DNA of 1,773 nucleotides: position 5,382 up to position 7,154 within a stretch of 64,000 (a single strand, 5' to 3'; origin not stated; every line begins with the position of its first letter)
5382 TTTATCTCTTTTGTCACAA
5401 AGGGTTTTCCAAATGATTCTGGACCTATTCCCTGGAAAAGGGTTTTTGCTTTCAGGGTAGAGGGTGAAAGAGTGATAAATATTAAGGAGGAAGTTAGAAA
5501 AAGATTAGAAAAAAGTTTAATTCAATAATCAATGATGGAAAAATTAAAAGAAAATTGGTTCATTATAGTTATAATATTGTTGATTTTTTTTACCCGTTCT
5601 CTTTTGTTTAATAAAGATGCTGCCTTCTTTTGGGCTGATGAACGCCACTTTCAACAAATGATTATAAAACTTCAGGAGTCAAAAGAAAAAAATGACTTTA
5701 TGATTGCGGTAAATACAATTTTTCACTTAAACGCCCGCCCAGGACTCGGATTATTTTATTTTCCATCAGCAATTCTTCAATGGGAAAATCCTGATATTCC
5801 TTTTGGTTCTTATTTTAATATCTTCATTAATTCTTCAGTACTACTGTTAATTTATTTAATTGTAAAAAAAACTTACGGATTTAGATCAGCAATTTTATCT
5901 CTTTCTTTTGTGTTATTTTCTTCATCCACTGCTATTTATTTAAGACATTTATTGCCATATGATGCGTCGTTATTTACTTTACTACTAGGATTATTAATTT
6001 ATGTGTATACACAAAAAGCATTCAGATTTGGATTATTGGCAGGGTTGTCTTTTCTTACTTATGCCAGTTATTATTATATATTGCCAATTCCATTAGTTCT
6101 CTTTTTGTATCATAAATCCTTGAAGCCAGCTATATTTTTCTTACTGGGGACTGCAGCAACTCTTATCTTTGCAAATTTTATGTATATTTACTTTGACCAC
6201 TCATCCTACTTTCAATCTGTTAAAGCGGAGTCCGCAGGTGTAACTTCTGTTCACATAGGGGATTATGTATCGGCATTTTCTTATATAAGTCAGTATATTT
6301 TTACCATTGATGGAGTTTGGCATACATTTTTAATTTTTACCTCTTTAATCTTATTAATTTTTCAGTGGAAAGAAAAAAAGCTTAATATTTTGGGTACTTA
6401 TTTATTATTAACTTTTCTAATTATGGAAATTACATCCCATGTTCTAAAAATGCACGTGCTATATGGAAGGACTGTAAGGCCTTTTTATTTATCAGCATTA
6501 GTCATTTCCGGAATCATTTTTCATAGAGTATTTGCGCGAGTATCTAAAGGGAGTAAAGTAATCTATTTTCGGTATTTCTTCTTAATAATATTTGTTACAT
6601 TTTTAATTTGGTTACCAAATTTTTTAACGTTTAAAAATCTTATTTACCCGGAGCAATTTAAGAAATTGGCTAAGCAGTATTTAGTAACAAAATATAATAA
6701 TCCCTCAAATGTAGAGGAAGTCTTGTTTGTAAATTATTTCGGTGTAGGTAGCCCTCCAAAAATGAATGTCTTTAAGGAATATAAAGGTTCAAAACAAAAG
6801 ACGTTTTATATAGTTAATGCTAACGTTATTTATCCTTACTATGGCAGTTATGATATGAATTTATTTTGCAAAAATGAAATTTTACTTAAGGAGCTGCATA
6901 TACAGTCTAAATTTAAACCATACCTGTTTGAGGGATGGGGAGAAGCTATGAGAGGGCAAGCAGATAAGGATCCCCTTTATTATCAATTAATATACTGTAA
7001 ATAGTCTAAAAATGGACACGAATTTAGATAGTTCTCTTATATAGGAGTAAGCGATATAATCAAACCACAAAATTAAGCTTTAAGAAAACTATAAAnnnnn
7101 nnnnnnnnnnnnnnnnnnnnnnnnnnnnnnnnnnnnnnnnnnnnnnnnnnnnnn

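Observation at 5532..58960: Exceptional density of GT-C-type membrane glycosyltransferases (about 9-12 in 53 kb)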

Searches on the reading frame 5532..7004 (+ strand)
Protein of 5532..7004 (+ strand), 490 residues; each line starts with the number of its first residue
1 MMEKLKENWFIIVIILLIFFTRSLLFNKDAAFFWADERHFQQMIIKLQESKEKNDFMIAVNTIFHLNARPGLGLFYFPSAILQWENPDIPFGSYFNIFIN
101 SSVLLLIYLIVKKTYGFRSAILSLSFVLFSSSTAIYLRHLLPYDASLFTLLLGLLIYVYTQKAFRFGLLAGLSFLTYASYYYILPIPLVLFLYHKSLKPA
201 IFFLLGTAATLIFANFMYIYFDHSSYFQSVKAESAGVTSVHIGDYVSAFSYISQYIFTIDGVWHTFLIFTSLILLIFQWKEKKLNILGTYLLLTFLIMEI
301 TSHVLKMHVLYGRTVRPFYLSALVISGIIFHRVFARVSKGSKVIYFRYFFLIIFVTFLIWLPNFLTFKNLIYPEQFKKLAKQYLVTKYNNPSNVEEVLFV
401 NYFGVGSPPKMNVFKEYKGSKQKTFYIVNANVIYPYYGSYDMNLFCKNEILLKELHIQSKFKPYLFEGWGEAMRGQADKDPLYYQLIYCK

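Call 3: search_protein_families(library=pfam, proteins=[window:5532-7004:+], max_evalue=0.01)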
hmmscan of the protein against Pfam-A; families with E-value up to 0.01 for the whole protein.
window:5532-7004:+ (490 aa): 0 families

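Call 13: search_protein_families(library=pfam, proteins=[window:5532-7004:+], max_evalue=10)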
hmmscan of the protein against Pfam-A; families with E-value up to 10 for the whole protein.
window:5532-7004:+ (490 aa): 0 families

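Call 14: search_solved_structures(query=window:5532-7004:+, max_evalue=10)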
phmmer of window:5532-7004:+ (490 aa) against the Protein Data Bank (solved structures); distinct sequences matched with E-value up to 10: 0.

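Call 16: find_homologous_proteins(query=window:5532-7004:+, max_evalue=0.001)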
Query window:5532-7004:+ (490 aa): 38 proteins with E <= 0.001 among 8000 candidates.
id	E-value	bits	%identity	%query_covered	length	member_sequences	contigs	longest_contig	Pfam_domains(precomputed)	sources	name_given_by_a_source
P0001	0.0e+0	1078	100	100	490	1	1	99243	-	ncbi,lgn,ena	-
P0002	6.5e-244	829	76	100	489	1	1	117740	-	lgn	-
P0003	7.5e-193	660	61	100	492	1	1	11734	-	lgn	-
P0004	6.9e-191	654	60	100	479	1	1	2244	-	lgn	-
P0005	6.7e-188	644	59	100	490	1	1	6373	-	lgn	-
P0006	2.8e-185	635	58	100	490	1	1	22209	-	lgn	-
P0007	2.3e-179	616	57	100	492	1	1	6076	-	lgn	-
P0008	2.2e-178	613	57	100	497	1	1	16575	-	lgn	-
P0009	4.2e-175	602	56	100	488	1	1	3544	-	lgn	-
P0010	2.5e-172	593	56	100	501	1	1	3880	-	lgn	-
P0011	4.6e-168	578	54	100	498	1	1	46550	-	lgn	-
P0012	3.5e-163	562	54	100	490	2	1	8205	-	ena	-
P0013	9.4e-159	548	51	100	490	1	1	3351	-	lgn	-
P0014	5.6e-153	529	49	100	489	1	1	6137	-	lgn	-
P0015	5.4e-150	519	51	99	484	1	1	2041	-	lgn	-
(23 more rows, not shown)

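Call 17: find_encoding_contigs(protein=P0001, flank=10000, max_places=3)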
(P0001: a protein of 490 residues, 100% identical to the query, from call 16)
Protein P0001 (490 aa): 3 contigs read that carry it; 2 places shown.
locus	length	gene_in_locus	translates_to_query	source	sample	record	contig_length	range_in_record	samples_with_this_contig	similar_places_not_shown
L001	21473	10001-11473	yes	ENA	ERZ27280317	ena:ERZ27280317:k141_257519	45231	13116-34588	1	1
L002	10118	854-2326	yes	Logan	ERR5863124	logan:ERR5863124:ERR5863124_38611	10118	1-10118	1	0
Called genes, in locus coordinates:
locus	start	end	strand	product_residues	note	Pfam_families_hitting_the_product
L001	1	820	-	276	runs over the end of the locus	PF03009:GDPD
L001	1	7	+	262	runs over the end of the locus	PF13489:Methyltransf_23, PF13847:Methyltransf_31, PF08241:Methyltransf_11, PF08242:Methyltransf_12, PF13649:Methyltransf_25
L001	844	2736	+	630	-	-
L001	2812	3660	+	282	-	PF01370:Epimerase, PF02719:Polysacc_synt_2 (faint), PF04321:RmlD_sub_bind, PF05368:NmrA (faint), PF01073:3Beta_HSD (weak), PF07993:NAD_binding_4 (weak), PF16363:GDP_Man_Dehyd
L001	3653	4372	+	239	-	PF13292:DXP_synthase_N, PF00456:Transketolase_N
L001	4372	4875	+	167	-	PF02779:Transket_pyr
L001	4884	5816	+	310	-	PF00535:Glycos_transf_2, PF10111:Glyco_tranf_2_2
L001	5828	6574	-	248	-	PF05175:MTS (weak), PF13489:Methyltransf_23, PF24675:NpmA (weak), PF02390:Methyltransf_4 (faint), PF13847:Methyltransf_31, PF08241:Methyltransf_11, PF08242:Methyltransf_12, PF13649:Methyltransf_25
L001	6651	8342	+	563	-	PF02543:Carbam_trans_N, PF16861:Carbam_trans_C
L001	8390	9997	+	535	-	-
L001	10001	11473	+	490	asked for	-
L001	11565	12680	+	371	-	PF00155:Aminotran_1_2, PF00266:Aminotran_5, PF01041:DegT_DnrJ_EryC1, PF01053:Cys_Met_Meta_PP, PF01212:Beta_elim_lyase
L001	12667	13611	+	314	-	PF01408:GFO_IDH_MocA, PF22725:GFO_IDH_MocA_C3, PF02894:GFO_IDH_MocA_C (weak)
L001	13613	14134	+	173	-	-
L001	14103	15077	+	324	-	PF00535:Glycos_transf_2, PF13641:Glyco_tranf_2_3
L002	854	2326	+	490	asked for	-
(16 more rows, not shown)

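Call 21: find_related_loci(query=A1, collection=genome_contigs, flank=10000)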
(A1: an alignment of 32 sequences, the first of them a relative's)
Query A1 (490 aa) in genome_contigs; peptide patterns used: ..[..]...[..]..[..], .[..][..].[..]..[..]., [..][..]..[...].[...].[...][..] (x = any residue, [..] = any of these).
86 stretches matched a pattern; 3 encode a relative of the query (tblastn E <= 1e-3); 3 distinct loci.
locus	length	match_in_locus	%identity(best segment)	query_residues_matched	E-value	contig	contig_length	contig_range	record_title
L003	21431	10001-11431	46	9-490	8e-123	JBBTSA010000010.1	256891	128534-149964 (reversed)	MAG: Patescibacteria group bacterium isolate H51-bin048_1 H51_bin048_1_000000000010, whole genome shotgun sequence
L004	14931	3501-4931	37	1-489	1e-77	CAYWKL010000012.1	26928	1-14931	MAG TPA_asm: uncultured Gammaproteobacteria bacterium isolate binchicken_co38_1283 genome assembly, contig: NODE_3711_le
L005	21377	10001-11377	37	21-490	2e-75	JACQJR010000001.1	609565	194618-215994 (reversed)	MAG: Candidatus Microgenomates bacterium isolate NC_groundwater_1156_Ag_S-0.1um_40_307 S_p1_S3_coassembly_k141_153347, w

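Call 29: predict_structure(alignment_id=A1)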
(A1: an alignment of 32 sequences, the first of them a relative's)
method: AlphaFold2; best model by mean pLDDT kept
length: 490 residues; sequences in the alignment: 32
mean_pLDDT: 88.6   pTM: 0.89
mean pLDDT of the five models: 88.6, 87.1, 83.9, 83.8, 83.5
residues with pLDDT >= 90: 303; 70-90: 153; 50-70: 22; < 50: 12
segments of 3 or more residues with pLDDT < 50: 409-416
pLDDT, mean of each block of 10 residues (from residue 1): 79 93 92 85 93 92 84 91 95 94 97 96 97 91 93 97 98 90 94 95 98 92 85 61 79 93 95 90 91 95 84 92 97 94 96 97 93 92 88 77 58 51 84 71 85 92 87 87 91
secondary structure, 60 per line:
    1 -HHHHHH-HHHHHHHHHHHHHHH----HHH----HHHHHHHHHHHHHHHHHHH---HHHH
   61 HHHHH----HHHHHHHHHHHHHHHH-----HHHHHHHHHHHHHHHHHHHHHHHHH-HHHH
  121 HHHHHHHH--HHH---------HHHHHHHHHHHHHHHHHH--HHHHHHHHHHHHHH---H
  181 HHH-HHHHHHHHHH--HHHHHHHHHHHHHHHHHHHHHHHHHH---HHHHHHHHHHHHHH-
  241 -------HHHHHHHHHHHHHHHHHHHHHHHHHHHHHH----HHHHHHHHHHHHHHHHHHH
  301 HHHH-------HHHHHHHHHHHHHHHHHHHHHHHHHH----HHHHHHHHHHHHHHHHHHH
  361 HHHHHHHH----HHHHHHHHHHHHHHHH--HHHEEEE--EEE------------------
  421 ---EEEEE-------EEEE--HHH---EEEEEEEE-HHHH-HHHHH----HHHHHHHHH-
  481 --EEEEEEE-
elements in order: H2-7 H9-23 H35-53 H57-65 H70-85 H91-115 H117-128 H143-160 H163-176 H180-183 H185-194 H197-222 H226-239 H248-277 H282-304 H312-337 H342-368 H373-388 E394-397 E400-402 E424-428 E436-439 E448-455 H457-460 H462-466 H471-479 E483-489
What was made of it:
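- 5532..7004 (+): GT-C-fold membrane protein with no Pfam or NCBIfam model; loop-1 motif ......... AF2 pLDDT 88.6, pTM 0.89 (call 29).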

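Call 32: fold_search(model_id=the predicted structure, library=pdb)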
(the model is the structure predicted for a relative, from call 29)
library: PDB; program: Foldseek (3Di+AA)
matches with E <= 10: 151; with E <= 0.001: 3
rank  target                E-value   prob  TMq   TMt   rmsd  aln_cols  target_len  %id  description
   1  9s6s_A                7.1e-06  1.00  0.55  0.50   9.8       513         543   13  Ternary cryo-EM structure of human ALG9 with Dol25-PP-GlcNAc2Man6, Dol25-P-Man and Fab (released 2026-03-18)
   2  9s6u_A                3.4e-05  1.00  0.54  0.49   9.7       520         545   12  Ternary cryo-EM structure of human ALG9 with Dol25-PP-GlcNAc2Man8, Dol25-P-Man and Fab (released 2026-03-18)
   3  9s6t_A                2.3e-04  1.00  0.52  0.53   9.4       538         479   13  Ternary cryo-EM structure of chicken ALG12 with Dol25-PP-GlcNAc2Man7, Dol25-P-Man, and Fab (released 2026-03-18)
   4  8agb_A                1.2e-03  1.00  0.47  0.37  12.0       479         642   14  Structure of yeast oligosaccharylransferase complex with lipid-linked oligosaccharide bound (released 2022-12-07)
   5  6ezn_F                1.5e-03  1.00  0.48  0.37  12.0       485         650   13  Cryo-EM structure of the yeast oligosaccharyltransferase (OST) complex (released 2018-01-17)
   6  7oci_F                1.7e-03  1.00  0.48  0.39   9.1       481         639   12  Cryo-EM structure of yeast Ost6p containing oligosaccharyltransferase complex (released 2022-02-16)
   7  8agc_A                2.5e-03  1.00  0.48  0.36  11.3       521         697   12  Structure of yeast oligosaccharylransferase complex with lipid-linked oligosaccharide and non-acceptor peptide bound (released 2022-12-07)
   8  8age_A                2.7e-03  1.00  0.49  0.39   9.2       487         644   13  Structure of yeast oligosaccharylransferase complex with acceptor peptide bound (released 2022-12-07)
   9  9i5k_A                7.9e-03  1.00  0.47  0.47   5.9       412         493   12  Structure of the Chaetomium thermophilum Pmt4 homodimer (C2 symmetry) (released 2025-12-24)
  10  6ftg_5                9.0e-03  1.00  0.40  0.31  12.7       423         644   12  Subtomogram average of OST-containing ribosome-translocon complexes from canine rough microsomal membranes (released 2018-03-21)
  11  8if8_B                1.1e-02  1.00  0.34  0.28   8.9       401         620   12  Arabinosyltransferase AftA (released 2023-05-31)
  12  8if8_C                1.4e-02  1.00  0.39  0.33   8.2       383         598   11  Arabinosyltransferase AftA (released 2023-05-31)
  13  6gxc_A                2.9e-02  1.00  0.37  0.27   9.6       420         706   15  Bacterial oligosaccharyltransferase PglB in complex with an inhibitory peptide and a reactive lipid-linked oligosaccha (released 2018-11-14)
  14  8b6l_I                3.2e-02  1.00  0.40  0.30  11.4       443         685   12  Subtomogram average of the human Sec61-TRAP-OSTA-translocon (released 2022-12-07)
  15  5ogl_A                3.2e-02  1.00  0.40  0.29   9.1       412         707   12  Structure of bacterial oligosaccharyltransferase PglB in complex with an acceptor peptide and an lipid-linked oligosac (released 2017-10-25)
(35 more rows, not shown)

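Call 39: search_solved_structures(query=A3, max_evalue=1, show_alignments=1)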
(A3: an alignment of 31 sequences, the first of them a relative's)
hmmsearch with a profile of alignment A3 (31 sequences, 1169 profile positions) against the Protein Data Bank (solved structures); distinct sequences matched with E-value up to 1: 2.
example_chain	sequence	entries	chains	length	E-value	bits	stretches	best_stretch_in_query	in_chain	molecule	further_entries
9gsx_L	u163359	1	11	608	0.35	11.9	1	665-786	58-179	Flagellar hook-associated protein 1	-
8k4p_A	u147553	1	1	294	0.91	10.5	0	370-434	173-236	G protein-coupled receptor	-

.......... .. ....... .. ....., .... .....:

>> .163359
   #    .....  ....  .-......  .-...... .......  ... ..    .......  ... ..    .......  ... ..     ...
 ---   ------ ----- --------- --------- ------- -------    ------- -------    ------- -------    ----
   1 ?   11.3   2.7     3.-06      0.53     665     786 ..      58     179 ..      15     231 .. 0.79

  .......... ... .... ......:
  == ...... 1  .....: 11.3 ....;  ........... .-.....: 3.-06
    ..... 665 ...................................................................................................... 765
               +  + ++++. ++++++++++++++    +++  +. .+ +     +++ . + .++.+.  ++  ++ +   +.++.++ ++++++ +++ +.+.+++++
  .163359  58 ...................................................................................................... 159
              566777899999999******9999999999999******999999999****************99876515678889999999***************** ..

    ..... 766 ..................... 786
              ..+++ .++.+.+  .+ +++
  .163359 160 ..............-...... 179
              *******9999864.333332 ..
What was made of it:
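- On Mycobacterial AftD proper (decaprenyl-phosphate-arabinose-dependent arabinofuranosyltransferase): The family profile finds no AftD chain in the PDB (call 39).
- Closest known: Mycobacterial arabinogalactan/LAM assembly. Different: The family profile has no sequence-level match to the solved AftD (call 39).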

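Call 44: predict_structure(alignment_id=A2)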
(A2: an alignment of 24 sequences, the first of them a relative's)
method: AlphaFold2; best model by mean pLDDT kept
length: 535 residues; sequences in the alignment: 24
mean_pLDDT: 82.3   pTM: 0.84
mean pLDDT of the five models: 82.3, 81.9, 80.0, 80.0, 79.6
residues with pLDDT >= 90: 228; 70-90: 198; 50-70: 93; < 50: 16
segments of 3 or more residues with pLDDT < 50: 1-3, 343-347
pLDDT, mean of each block of 10 residues (from residue 1): 66 96 93 73 54 62 76 80 90 96 95 92 56 86 95 91 95 83 94 90 94 91 65 53 68 73 85 79 92 94 91 94 76 56 50 88 93 91 93 89 86 87 84 89 76 64 59 78 90 87 91 92 95 84
secondary structure, 60 per line:
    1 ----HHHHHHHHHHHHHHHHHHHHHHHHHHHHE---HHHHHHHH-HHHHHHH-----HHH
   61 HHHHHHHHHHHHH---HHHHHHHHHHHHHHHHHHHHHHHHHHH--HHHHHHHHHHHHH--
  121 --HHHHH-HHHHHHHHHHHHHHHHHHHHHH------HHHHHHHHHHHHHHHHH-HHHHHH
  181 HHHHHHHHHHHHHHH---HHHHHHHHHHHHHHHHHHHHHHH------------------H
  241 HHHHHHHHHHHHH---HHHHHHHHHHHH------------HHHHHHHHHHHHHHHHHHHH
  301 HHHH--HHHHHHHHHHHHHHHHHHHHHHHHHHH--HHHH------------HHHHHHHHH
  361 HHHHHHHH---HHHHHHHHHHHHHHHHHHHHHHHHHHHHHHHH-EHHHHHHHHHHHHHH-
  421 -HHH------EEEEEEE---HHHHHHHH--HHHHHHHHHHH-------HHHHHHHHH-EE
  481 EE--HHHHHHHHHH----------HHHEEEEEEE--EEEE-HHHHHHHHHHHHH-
elements in order: H5-32 H37-44 H46-52 H58-73 H77-103 H106-118 H123-127 H129-150 H157-173 H175-195 H199-221 H240-253 H257-268 H281-304 H307-333 H336-339 H352-368 H372-403 H406-419 E431-437 H441-448 H451-461 H469-477 E479-482 H485-494 E508-514 E517-520 H522-534

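Call 48: fold_search(model_id=the predicted structure, library=pdb)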
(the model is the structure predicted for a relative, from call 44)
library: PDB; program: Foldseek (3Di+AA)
matches with E <= 10: 396; with E <= 0.001: 7
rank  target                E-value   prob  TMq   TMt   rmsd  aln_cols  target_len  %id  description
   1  7oci_F                6.2e-05  1.00  0.47  0.41   9.9       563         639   12  Cryo-EM structure of yeast Ost6p containing oligosaccharyltransferase complex (released 2022-02-16)
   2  6s7t_A                1.8e-04  1.00  0.37  0.30  16.6       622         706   11  Cryo-EM structure of human oligosaccharyltransferase complex OST-B (released 2019-12-18)
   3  7e9s_A                1.9e-04  1.00  0.37  0.25  14.8       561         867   12  Archaeal oligosaccharyltransferase AglB from Archaeoglobus fulgidus in complex with an inhibitory peptide and a dolich (released 2021-09-08)
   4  8age_A                3.0e-04  1.00  0.41  0.35  10.7       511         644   13  Structure of yeast oligosaccharylransferase complex with acceptor peptide bound (released 2022-12-07)
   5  6ezn_F                4.8e-04  1.00  0.42  0.36  13.7       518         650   13  Cryo-EM structure of the yeast oligosaccharyltransferase (OST) complex (released 2018-01-17)
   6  8agb_A                4.8e-04  1.00  0.42  0.37  13.0       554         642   12  Structure of yeast oligosaccharylransferase complex with lipid-linked oligosaccharide bound (released 2022-12-07)
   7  8agc_A                7.0e-04  1.00  0.39  0.32  13.9       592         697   12  Structure of yeast oligosaccharylransferase complex with lipid-linked oligosaccharide and non-acceptor peptide bound (released 2022-12-07)
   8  6s7o_A                1.4e-03  1.00  0.45  0.38  12.0       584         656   10  Cryo-EM structure of human oligosaccharyltransferase complex OST-A (released 2019-12-18)
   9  6gxc_A                1.4e-03  1.00  0.42  0.34   9.7       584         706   12  Bacterial oligosaccharyltransferase PglB in complex with an inhibitory peptide and a reactive lipid-linked oligosaccha (released 2018-11-14)
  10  6c26_A                1.9e-03  1.00  0.36  0.31  16.5       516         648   12  The Cryo-EM structure of a eukaryotic oligosaccharyl transferase complex (released 2018-01-31)
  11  8b6l_I                2.4e-03  1.00  0.39  0.32  14.7       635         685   11  Subtomogram average of the human Sec61-TRAP-OSTA-translocon (released 2022-12-07)
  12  3rce_A                2.6e-03  1.00  0.37  0.30  16.4       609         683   12  Bacterial oligosaccharyltransferase PglB (released 2011-06-15)
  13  5ogl_A                3.1e-03  1.00  0.41  0.33   9.9       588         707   11  Structure of bacterial oligosaccharyltransferase PglB in complex with an acceptor peptide and an lipid-linked oligosac (released 2017-10-25)
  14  8pn9_A                4.2e-03  1.00  0.43  0.37  11.6       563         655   11  Structure of human oligosaccharyltransferase OST-A complex bound to NGI-1 (released 2024-05-08)
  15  7zlg_A                4.6e-03  1.00  0.42  0.36  10.3       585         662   11  Cryo-EM structure of C-mannosyltransferase CeDPY19, in complex with acceptor peptide and bound to CMT2-Fab and anti-Fa (released 2023-01-11)
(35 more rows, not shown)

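Call 65: search_protein_families(library=ncbifam, proteins=[window:5532-7004:+], max_evalue=0.01)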
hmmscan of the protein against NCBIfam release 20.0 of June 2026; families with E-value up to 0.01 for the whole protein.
window:5532-7004:+ (490 aa): 0 families

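Call 85: search_protein_families(library=pfam, alignment_id=A3, max_evalue=0.001)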
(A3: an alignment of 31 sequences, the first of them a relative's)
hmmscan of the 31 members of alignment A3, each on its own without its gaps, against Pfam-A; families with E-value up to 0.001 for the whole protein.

A. member 1, P0041 (1161 aa): 1 family
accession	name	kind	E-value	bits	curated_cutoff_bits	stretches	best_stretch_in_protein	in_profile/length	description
PF11847.13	GT-C_AftD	-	1.4e-07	30.3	26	1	41-570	25-544/661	Alpha-(1->3)-arabinofuranosyltransferase, N-terminal GT-C domain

B. families by the number of members that match (of 31 scanned): 2 families
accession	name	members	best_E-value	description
PF11847.13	GT-C_AftD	18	1.7e-11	Alpha-(1->3)-arabinofuranosyltransferase, N-terminal GT-C domain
PF18915.5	DUF5667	15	5.5e-09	Domain of unknown function (DUF5667)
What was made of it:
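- On Pfam GT-C_AftD (PF11847): 18 of 31 family members hit the model (call 85).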
